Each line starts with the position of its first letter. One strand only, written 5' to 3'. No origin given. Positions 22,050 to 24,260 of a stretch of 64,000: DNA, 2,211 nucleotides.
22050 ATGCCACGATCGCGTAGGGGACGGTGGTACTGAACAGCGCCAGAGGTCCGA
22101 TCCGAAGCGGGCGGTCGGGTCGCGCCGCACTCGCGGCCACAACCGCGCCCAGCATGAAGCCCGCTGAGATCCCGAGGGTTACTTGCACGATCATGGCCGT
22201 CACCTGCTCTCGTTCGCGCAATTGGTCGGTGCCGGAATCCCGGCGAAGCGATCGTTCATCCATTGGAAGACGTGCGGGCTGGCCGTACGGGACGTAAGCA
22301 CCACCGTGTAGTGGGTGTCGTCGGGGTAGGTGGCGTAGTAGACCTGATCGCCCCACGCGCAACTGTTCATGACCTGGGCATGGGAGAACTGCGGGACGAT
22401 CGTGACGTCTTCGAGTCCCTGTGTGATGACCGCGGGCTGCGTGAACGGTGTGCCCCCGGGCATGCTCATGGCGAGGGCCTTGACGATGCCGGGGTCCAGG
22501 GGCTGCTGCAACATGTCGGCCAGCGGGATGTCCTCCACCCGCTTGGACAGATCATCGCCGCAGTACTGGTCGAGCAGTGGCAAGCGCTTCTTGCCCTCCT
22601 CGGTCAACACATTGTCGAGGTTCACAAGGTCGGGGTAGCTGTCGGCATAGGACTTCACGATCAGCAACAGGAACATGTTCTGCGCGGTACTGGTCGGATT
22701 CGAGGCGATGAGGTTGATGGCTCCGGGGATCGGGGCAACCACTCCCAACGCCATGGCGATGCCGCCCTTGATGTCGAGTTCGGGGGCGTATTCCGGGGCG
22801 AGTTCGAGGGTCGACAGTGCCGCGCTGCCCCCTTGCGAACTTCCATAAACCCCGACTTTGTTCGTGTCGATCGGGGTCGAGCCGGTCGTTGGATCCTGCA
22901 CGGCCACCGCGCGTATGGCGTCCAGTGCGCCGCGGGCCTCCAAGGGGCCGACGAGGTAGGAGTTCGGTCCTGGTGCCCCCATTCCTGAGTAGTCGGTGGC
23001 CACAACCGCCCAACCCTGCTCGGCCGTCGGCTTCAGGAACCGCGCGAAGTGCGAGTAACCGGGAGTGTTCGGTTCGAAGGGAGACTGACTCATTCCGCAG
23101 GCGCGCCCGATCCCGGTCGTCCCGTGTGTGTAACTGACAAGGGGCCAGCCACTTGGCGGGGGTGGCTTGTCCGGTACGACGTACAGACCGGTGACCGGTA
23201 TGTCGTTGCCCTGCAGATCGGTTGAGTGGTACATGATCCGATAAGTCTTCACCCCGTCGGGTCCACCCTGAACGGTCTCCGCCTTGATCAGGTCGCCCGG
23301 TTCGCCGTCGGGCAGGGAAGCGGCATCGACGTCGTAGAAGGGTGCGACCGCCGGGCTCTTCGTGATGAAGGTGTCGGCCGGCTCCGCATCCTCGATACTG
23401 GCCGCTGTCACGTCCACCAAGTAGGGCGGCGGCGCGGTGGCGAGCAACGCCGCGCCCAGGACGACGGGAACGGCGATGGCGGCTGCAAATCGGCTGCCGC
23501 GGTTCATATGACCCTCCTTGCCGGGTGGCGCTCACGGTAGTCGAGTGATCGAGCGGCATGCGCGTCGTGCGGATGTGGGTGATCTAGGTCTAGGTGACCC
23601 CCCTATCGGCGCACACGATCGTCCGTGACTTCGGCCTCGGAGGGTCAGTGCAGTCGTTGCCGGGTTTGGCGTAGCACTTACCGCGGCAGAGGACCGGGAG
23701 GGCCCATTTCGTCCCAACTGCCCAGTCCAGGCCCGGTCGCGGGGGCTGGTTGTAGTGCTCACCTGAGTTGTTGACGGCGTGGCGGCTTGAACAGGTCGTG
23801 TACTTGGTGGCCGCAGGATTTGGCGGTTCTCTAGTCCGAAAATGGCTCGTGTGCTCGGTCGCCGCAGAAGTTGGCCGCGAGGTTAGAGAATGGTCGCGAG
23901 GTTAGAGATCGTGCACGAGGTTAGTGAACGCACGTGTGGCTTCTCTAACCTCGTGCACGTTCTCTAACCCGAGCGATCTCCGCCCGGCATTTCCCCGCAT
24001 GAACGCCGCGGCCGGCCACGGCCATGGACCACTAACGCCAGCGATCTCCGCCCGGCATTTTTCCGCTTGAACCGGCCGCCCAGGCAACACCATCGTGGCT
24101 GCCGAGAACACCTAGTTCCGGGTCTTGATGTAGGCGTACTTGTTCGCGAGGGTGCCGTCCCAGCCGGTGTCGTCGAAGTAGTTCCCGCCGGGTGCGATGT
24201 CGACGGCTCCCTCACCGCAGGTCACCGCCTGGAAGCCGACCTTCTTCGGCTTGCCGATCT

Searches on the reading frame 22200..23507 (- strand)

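Call 57: search_protein_families(library=pfam, max_evalue=0.001, proteins=[window:22200-23507:-])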
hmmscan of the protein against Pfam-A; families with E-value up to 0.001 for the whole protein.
window:22200-23507:- (435 aa): 2 families
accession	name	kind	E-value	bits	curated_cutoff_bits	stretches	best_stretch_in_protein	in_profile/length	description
PF03583.20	LIP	-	1.1e-21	77.8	23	1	157-426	18-283/286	Secretory lipase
PF12697.13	Abhydrolase_6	-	0.00092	20.4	26.3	1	150-275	6-113/217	Alpha/beta hydrolase family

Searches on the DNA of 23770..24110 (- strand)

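Call 50: search_dna_similar(query=window:23770-24110:-, collection=plasmids, mode=distant, max_evalue=0.01, max_rows=15)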
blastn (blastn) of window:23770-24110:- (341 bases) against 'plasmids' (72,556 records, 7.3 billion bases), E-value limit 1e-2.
No match.
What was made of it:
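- Tried and rejected: Family A against plasmids (blastn): no match (call 50).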
